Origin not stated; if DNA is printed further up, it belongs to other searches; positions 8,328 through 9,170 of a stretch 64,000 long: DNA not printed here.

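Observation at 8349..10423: Single gene bracketed by two same-strand tRNAs: TPR protein with an extreme poly-Glu/Pro tandem-repeat linker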

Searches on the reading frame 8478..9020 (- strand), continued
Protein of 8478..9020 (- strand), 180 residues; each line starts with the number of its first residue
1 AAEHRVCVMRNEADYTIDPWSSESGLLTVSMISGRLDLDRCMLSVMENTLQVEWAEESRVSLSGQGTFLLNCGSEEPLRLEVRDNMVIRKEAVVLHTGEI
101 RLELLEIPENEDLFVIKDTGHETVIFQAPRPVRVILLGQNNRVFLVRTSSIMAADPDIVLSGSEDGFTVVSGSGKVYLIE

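Call 60: list_cluster_members(proteins=[P0011, P0017, P0018, P0020, P0021, P0022, P0024, P0026, P0028, P0014])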
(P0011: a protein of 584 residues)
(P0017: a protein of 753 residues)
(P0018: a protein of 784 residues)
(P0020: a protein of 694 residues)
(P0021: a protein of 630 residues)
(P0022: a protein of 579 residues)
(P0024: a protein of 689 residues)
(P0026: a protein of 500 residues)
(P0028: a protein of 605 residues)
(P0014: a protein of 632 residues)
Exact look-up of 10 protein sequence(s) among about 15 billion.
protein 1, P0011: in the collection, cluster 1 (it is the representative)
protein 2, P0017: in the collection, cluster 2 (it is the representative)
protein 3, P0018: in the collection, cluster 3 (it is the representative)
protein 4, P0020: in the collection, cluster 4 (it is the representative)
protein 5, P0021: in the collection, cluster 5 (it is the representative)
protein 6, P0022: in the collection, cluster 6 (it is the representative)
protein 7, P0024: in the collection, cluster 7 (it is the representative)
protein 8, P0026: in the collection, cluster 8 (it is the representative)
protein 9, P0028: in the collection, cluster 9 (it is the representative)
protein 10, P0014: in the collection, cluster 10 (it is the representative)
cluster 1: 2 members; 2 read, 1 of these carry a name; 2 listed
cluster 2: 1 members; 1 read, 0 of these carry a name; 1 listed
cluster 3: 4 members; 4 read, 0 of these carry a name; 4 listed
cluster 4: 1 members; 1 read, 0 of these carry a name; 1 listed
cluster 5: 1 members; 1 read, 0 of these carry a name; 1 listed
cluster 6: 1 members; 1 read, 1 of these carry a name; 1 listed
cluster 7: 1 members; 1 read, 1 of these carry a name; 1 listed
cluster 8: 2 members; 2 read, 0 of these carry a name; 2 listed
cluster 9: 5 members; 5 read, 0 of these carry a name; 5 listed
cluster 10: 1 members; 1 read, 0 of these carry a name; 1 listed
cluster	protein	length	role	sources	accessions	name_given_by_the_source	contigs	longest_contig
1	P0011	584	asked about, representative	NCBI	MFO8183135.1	MAG: tetratricopeptide repeat protein [Candidatus Aegiribacteria sp.]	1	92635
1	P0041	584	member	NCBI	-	-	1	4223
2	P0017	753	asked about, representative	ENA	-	-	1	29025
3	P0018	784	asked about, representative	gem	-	-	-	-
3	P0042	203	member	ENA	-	-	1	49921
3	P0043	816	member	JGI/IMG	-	-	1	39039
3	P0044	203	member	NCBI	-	-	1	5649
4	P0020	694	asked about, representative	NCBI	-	-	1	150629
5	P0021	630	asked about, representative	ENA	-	-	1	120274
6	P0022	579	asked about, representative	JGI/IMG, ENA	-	hypothetical protein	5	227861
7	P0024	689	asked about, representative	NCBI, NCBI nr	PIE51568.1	hypothetical protein CSA37_11230 [Candidatus Fermentibacteria bacterium] | MAG: hypothetical protein CSA37_11230 [Candidatus Fermentibacteria bacterium]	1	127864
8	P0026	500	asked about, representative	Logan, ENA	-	-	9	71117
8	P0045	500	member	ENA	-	-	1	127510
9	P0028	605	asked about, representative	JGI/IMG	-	-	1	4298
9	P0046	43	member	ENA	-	-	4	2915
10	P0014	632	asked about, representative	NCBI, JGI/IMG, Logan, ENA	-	-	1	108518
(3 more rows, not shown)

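Call 63: find_encoding_contigs(protein=P0023, flank=6000, max_places=2)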
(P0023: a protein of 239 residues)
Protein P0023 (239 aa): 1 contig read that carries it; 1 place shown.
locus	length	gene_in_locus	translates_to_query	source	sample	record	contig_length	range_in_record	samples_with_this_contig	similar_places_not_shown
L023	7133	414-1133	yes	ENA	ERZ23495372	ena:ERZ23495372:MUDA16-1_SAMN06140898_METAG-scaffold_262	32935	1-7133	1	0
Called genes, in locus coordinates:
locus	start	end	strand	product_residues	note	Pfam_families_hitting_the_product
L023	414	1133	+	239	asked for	-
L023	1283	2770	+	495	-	-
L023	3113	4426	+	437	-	PF05496:RuvB_N (weak), PF13177:DNA_pol3_delta2, PF13604:AAA_30 (faint), PF00004:AAA, PF07728:AAA_5 (faint), PF13401:AAA_22 (weak), PF22608:DNAX_ATPase_lid, PF12169:DNA_pol3_gamma3 (weak)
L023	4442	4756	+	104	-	PF02575:YbaB_DNA_bd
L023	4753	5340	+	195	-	PF21176:RecR_HhH, PF01751:Toprim, PF13662:Toprim_4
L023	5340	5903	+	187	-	PF01066:CDP-OH_P_transf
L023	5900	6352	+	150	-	PF04608:PgpA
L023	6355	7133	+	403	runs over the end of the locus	PF00994:MoCF_biosynth, PF02464:CinA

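Call 64: find_encoding_contigs(protein=P0033, flank=6000, max_places=2)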
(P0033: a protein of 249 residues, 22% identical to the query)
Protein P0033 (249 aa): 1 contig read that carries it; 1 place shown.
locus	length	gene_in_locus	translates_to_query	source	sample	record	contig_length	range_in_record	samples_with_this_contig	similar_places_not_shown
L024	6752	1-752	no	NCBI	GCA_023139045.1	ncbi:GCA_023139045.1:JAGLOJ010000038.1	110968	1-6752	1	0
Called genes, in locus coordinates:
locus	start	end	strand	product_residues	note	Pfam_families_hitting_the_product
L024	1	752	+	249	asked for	?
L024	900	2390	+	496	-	-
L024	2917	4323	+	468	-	PF05496:RuvB_N, PF13177:DNA_pol3_delta2, PF13604:AAA_30 (weak), PF00004:AAA, PF07728:AAA_5 (faint), PF13401:AAA_22 (weak), PF22608:DNAX_ATPase_lid, PF12169:DNA_pol3_gamma3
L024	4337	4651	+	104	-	PF02575:YbaB_DNA_bd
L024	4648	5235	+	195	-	PF21176:RecR_HhH, PF01751:Toprim (weak), PF13662:Toprim_4, PF21175:RecR_C (weak)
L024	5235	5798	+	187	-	PF01066:CDP-OH_P_transf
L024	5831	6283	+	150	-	PF04608:PgpA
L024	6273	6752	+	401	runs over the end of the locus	PF00994:MoCF_biosynth, PF02464:CinA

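Call 66: predict_structure(alignment_id=A4)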
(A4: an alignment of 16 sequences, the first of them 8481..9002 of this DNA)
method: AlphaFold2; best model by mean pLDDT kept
length: 174 residues; sequences in the alignment: 16
mean_pLDDT: 59.2   pTM: 0.39
mean pLDDT of the five models: 59.2, 58.9, 58.8, 58.3, 55.3
residues with pLDDT >= 90: 0; 70-90: 71; 50-70: 37; < 50: 66
segments of 3 or more residues with pLDDT < 50: 1-7, 13-18, 68-100, 107-119, 131-133
pLDDT, mean of each block of 10 residues (from residue 1): 39 49 77 76 82 84 62 42 30 36 47 43 52 59 74 77 78 60
secondary structure, 60 per line:
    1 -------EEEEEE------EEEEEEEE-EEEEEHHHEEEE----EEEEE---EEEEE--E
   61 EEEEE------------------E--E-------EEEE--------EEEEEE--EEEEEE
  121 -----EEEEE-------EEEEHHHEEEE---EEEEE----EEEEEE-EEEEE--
elements in order: E8-13 E20-27 E29-33 E37-40 E45-49 E53-57 E60-65 E95-98 E107-112 E115-120 E126-130 E138-141 E145-148 E152-156 E161-166 E168-172

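Call 68: search_protein_families(library=pfam, proteins=[P0021, P0022, P0024, P0028, P0023, P0031, P0026, P0020, P0017, P0033], max_evalue=0.01)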
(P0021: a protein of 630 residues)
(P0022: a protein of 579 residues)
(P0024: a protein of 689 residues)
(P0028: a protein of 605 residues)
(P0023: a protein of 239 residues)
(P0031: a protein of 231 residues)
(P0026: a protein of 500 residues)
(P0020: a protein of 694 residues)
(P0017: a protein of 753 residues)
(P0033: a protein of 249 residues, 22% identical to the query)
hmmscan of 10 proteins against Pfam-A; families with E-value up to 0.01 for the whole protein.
P0021 (630 aa): 6 families
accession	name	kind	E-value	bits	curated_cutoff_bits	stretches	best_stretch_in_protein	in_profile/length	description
PF07719.23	TPR_2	-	4.6e-06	26.8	27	0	81-110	4-33/34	Tetratricopeptide repeat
PF14559.12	TPR_19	-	4.9e-05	24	25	1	21-71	2-52/68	Tetratricopeptide repeat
PF01987.23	AIM24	-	0.00017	21.8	25.7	1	527-629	13-140/205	Mitochondrial biogenesis AIM24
PF12895.13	ANAPC3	-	0.0002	22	27.2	1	8-68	21-80/82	Anaphase-promoting complex, cyclosome, subunit 3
PF13428.12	TPR_14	-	0.005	17.8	23.5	0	45-85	2-42/44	Tetratricopeptide repeat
PF25321.1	PH_RASGAP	-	0.0068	17.2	27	0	554-619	43-110/127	PH domain-like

P0022 (579 aa): 9 families
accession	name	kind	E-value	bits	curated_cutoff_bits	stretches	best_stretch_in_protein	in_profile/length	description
PF07719.23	TPR_2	-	3.9e-08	33.2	27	1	80-111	3-34/34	Tetratricopeptide repeat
PF14559.12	TPR_19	-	1.5e-06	28.9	25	1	21-70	2-51/68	Tetratricopeptide repeat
PF13428.12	TPR_14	-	4.6e-06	27.2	23.5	0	82-121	5-44/44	Tetratricopeptide repeat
PF12895.13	ANAPC3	-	1.1e-05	26.1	27.2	1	10-69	23-81/82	Anaphase-promoting complex, cyclosome, subunit 3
PF00515.34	TPR_1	-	0.00049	20.2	27.8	1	79-109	2-32/34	Tetratricopeptide repeat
PF13424.12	TPR_12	-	0.00063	20.3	30.1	1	46-106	5-73/77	Tetratricopeptide repeat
PF13414.12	TPR_11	-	0.00098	19.2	26.8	0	52-92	2-42/42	TPR repeat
PF13432.12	TPR_16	-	0.0029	18.5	32.7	0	81-110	34-63/65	Tetratricopeptide repeat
PF13181.12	TPR_8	-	0.0084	16.6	25.7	0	80-110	3-33/34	Tetratricopeptide repeat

P0024 (689 aa): 6 families
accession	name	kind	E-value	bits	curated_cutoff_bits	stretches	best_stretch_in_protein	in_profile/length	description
PF14559.12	TPR_19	-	2.8e-06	28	25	1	21-72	2-53/68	Tetratricopeptide repeat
PF07719.23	TPR_2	-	1.9e-05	24.8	27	0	80-111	3-34/34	Tetratricopeptide repeat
PF13428.12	TPR_14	-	9.2e-05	23.2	23.5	0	44-86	1-43/44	Tetratricopeptide repeat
PF12895.13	ANAPC3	-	0.00027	21.6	27.2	1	8-69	21-81/82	Anaphase-promoting complex, cyclosome, subunit 3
PF21545.3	T7SS_EccA1_N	-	0.00087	19.1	27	1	46-119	170-245/272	T7SS, ESX-1 secretion system protein EccA1, N-terminal domain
PF13181.12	TPR_8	-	0.0092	16.5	25.7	0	80-111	3-34/34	Tetratricopeptide repeat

P0028 (605 aa): 10 families
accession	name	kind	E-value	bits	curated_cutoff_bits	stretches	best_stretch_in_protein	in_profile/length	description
PF07719.23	TPR_2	-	1.2e-07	31.7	27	1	80-111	3-34/34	Tetratricopeptide repeat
PF14559.12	TPR_19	-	2.8e-06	28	25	1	21-70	2-51/68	Tetratricopeptide repeat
PF12895.13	ANAPC3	-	2.6e-05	24.8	27.2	1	10-69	23-81/82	Anaphase-promoting complex, cyclosome, subunit 3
PF13414.12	TPR_11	-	4.3e-05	23.5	26.8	1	52-92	2-42/42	TPR repeat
PF13428.12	TPR_14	-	6.4e-05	23.7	23.5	0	45-85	2-42/44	Tetratricopeptide repeat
PF13432.12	TPR_16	-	0.00012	22.9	32.7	0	19-69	6-56/65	Tetratricopeptide repeat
PF00515.34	TPR_1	-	0.00015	21.9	27.8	1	79-110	2-33/34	Tetratricopeptide repeat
PF07721.20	TPR_4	-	0.00051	20.9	27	0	44-69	1-26/26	Tetratricopeptide repeat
PF13424.12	TPR_12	-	0.00062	20.3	30.1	1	47-107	6-74/77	Tetratricopeptide repeat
PF13181.12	TPR_8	-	0.00098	19.6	25.7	0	80-111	3-34/34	Tetratricopeptide repeat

P0023 (239 aa): 0 families

P0031 (231 aa): 0 families

P0026 (500 aa): 11 families
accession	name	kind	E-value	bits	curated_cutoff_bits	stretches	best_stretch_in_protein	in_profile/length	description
PF14559.12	TPR_19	-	1.6e-07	31.9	25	1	21-77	2-58/68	Tetratricopeptide repeat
PF07719.23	TPR_2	-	4.1e-07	30.1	27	0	82-111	5-34/34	Tetratricopeptide repeat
PF13428.12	TPR_14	-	4.1e-06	27.4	23.5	0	44-86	1-43/44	Tetratricopeptide repeat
PF13414.12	TPR_11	-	4.6e-06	26.7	26.8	0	52-92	2-42/42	TPR repeat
PF13181.12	TPR_8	-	8.3e-05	22.9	25.7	0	82-111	5-34/34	Tetratricopeptide repeat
PF12895.13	ANAPC3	-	0.003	18.2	27.2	0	21-68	34-80/82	Anaphase-promoting complex, cyclosome, subunit 3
PF13371.12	TPR_9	-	0.0046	17.4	35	0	58-120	9-71/73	Tetratricopeptide repeat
PF13432.12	TPR_16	-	0.006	17.4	32.7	0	24-78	11-65/65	Tetratricopeptide repeat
PF13424.12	TPR_12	-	0.0067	17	30.1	0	46-107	5-74/77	Tetratricopeptide repeat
PF13176.12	TPR_7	-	0.0077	16.7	27.9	0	83-110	4-31/36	Tetratricopeptide repeat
PF00515.34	TPR_1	-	0.0082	16.4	27.8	0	82-111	5-34/34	Tetratricopeptide repeat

P0020 (694 aa): 6 families
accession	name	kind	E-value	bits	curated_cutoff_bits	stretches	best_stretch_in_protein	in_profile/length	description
PF13432.12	TPR_16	-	8.5e-06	26.6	32.7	1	57-110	10-63/65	Tetratricopeptide repeat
PF07719.23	TPR_2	-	4.3e-05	23.8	27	1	81-111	4-34/34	Tetratricopeptide repeat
PF14559.12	TPR_19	-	9.9e-05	23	25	1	21-79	2-60/68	Tetratricopeptide repeat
PF13428.12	TPR_14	-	0.0065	17.5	23.5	0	44-86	1-43/44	Tetratricopeptide repeat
PF13424.12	TPR_12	-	0.0065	17.1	30.1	0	46-107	5-74/77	Tetratricopeptide repeat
PF00515.34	TPR_1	-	0.0073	16.5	27.8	0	81-111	4-34/34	Tetratricopeptide repeat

P0017 (753 aa): 3 families
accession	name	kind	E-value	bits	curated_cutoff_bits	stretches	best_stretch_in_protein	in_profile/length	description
PF07719.23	TPR_2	-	0.00041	20.7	27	0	84-113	5-34/34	Tetratricopeptide repeat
PF14559.12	TPR_19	-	0.0028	18.4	25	0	23-70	2-49/68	Tetratricopeptide repeat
PF13428.12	TPR_14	-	0.01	16.9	23.5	0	19-52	8-41/44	Tetratricopeptide repeat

P0033 (249 aa): 0 families

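Call 69: fold_search(model_id=the predicted structure, library=pdb)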
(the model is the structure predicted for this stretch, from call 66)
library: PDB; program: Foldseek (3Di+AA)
matches with E <= 10: 945; with E <= 0.001: 0
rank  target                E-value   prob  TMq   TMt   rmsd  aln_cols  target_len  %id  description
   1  1yox_B                1.4e-03  0.98  0.25  0.23  15.8       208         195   15  Structure of the conserved Protein of Unknown Function PA3696 from Pseudomonas aeruginosa (released 2005-04-26)
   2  1yox_E                1.7e-03  0.99  0.26  0.22  16.1       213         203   14  Structure of the conserved Protein of Unknown Function PA3696 from Pseudomonas aeruginosa (released 2005-04-26)
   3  1yox_C                3.6e-03  0.97  0.26  0.23  15.8       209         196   15  Structure of the conserved Protein of Unknown Function PA3696 from Pseudomonas aeruginosa (released 2005-04-26)
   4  1yox_F                7.1e-03  0.96  0.26  0.24  15.1       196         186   15  Structure of the conserved Protein of Unknown Function PA3696 from Pseudomonas aeruginosa (released 2005-04-26)
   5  1yox_A                2.3e-02  0.90  0.26  0.24  16.0       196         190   14  Structure of the conserved Protein of Unknown Function PA3696 from Pseudomonas aeruginosa (released 2005-04-26)
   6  1yox_D                3.4e-02  0.69  0.25  0.21  16.3       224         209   13  Structure of the conserved Protein of Unknown Function PA3696 from Pseudomonas aeruginosa (released 2005-04-26)
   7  8y81_E                1.1e-01  0.15  0.18  0.12  16.6       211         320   10  Structure of the ige-fc bound to its high affinity receptor fc(epsilon)ri (released 2024-07-10)
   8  9h6h_B                1.1e-01  0.06  0.11  0.04  21.1       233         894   14  Bacteroides ovatus GH98 endoxylanase with Seleno-methionine substituents (released 2025-11-05)
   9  3lcy_C                1.3e-01  0.09  0.14  0.13  17.2       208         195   10  Titin Ig tandem domains A164-A165 (released 2011-05-25)
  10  3lcy_A                1.5e-01  0.08  0.13  0.12  17.1       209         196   10  Titin Ig tandem domains A164-A165 (released 2011-05-25)
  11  7v8q_B                1.7e-01  0.09  0.17  0.14  15.3       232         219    9  Crystal structure of antibody 14A in complex with MUC1 Glycopeptide(GlycoT) (released 2022-08-31)
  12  9h6g_A                1.8e-01  0.09  0.16  0.05  22.1       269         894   12  Inactive Bacteroides ovatus GH98 endoxylanase E361A in complex with arabino-xylooligosaccharide (released 2025-11-05)
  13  6dlh                  1.9e-01  0.18  0.20  0.08  16.3       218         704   11  Endo-fucoidan hydrolase MfFcnA4 from glycoside hydrolase family 107 (released 2018-10-03)
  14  6sdb_A                2.0e-01  0.05  0.11  0.10  18.6       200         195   14  Chimeric titin Z1Z2 functionalized with a KLER exogenous peptide from decorin (released 2019-09-18)
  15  6jwc_H                2.5e-01  0.08  0.17  0.15  15.7       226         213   10  Mouse antibody 2B5 Fab in complex with PEG (released 2020-02-05)
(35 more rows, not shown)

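Call 72: search_protein_families(library=pfam, proteins=[L023:1283-2770:+, L024:900-2390:+, L002:8699-9493:+, L001:1225-1998:+], max_evalue=1)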
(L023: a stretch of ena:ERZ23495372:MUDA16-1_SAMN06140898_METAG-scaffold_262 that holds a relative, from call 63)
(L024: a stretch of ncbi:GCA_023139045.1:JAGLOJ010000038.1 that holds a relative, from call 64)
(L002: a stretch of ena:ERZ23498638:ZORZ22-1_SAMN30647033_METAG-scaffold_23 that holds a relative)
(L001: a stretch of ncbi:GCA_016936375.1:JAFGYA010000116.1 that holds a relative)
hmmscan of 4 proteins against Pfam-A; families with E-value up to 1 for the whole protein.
L023:1283-2770:+ (495 aa): 1 family
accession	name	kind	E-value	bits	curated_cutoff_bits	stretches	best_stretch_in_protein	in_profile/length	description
PF00481.26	PP2C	-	0.2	11.7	20.3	1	77-131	72-133/255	Protein phosphatase 2C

L024:900-2390:+ (496 aa): 0 families

L002:8699-9493:+ (264 aa): 1 family
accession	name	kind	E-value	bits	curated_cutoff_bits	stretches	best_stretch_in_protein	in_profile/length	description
PF19382.4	DUF5957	-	0.027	14.9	23.8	1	215-234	36-55/59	Family of unknown function (DUF5957)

L001:1225-1998:+ (257 aa): 0 families
